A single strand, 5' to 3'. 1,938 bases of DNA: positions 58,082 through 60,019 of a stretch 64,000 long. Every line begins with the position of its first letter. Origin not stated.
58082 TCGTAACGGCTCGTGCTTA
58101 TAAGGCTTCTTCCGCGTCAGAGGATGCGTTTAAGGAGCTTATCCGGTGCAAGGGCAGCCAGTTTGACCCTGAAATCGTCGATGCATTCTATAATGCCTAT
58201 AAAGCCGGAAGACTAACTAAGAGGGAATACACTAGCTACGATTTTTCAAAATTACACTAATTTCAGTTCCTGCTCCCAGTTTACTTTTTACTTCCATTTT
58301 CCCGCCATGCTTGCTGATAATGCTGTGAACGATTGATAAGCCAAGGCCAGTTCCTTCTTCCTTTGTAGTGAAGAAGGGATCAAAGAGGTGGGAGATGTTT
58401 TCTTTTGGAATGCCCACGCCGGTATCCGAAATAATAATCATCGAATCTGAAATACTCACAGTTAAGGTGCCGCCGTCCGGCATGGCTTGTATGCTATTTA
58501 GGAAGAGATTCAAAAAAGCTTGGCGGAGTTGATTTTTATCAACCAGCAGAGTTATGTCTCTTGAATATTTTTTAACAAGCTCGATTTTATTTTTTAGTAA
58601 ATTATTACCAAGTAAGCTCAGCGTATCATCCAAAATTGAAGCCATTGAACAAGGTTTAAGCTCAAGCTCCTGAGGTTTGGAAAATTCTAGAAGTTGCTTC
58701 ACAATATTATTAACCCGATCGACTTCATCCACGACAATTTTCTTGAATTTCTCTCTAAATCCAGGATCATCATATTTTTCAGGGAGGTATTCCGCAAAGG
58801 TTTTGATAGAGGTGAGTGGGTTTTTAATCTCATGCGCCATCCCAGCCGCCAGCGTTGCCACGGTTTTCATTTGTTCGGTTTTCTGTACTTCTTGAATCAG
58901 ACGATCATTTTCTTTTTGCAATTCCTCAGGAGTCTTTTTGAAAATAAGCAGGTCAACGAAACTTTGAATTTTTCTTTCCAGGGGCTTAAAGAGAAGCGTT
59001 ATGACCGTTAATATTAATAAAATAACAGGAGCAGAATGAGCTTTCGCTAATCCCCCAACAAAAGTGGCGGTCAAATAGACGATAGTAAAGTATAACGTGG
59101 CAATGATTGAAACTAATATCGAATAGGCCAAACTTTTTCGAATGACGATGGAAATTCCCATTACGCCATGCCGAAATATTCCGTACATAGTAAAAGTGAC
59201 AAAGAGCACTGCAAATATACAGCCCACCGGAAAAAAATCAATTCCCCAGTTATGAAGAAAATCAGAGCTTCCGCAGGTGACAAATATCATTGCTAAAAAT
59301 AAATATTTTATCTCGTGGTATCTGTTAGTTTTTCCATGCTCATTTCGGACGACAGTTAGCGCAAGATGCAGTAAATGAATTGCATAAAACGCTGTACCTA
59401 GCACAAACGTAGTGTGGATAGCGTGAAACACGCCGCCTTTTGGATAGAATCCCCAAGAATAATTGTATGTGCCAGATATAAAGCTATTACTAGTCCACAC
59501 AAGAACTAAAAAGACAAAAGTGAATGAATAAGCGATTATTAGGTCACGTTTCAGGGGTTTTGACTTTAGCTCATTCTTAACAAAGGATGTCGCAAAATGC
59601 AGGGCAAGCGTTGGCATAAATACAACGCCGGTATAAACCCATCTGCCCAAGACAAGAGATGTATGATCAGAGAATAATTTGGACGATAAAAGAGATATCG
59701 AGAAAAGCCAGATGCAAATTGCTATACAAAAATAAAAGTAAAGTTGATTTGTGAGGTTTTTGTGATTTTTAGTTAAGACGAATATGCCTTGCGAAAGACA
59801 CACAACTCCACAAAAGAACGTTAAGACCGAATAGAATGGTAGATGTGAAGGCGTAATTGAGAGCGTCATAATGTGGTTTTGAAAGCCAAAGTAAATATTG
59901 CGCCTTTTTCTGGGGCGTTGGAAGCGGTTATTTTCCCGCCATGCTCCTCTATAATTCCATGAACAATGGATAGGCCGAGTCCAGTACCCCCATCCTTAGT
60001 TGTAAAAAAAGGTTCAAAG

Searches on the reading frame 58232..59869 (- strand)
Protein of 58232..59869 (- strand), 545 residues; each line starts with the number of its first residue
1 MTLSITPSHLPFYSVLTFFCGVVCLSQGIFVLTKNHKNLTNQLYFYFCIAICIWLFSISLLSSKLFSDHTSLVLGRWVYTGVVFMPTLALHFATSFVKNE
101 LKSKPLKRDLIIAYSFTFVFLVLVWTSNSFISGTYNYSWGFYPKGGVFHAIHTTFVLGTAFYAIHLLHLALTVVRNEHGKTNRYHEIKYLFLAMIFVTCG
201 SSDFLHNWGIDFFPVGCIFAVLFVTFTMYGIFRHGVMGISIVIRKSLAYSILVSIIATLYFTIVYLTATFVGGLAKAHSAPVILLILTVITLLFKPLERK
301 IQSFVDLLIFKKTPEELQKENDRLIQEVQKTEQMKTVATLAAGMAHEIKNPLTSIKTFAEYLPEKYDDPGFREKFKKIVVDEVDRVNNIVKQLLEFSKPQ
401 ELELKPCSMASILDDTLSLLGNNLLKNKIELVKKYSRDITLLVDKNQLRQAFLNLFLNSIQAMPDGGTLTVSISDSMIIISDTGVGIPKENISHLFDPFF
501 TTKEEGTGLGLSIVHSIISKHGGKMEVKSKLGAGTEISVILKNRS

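Call 7: search_protein_families(library=pfam, proteins=[window:58232-59869:-], max_evalue=0.01)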
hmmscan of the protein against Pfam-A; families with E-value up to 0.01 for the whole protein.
window:58232-59869:- (545 aa): 4 families
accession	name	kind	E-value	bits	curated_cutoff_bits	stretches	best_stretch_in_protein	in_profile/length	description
PF02518.31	HATPase_c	-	1.6e-25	90.1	26.4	1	444-542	2-108/111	Histidine kinase-, DNA gyrase B-, and HSP90-like ATPase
PF00512.31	HisKA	-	9.1e-15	54.9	26.9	1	339-400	4-64/66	His Kinase A (phospho-acceptor) domain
PF16927.11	HisKA_7TM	-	2.1e-10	41.3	28.6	1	17-236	2-219/224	N-terminal 7TM region of histidine kinase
PF14501.12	HATPase_c_5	-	0.0035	17.7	22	0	419-529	8-90/102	GHKL domain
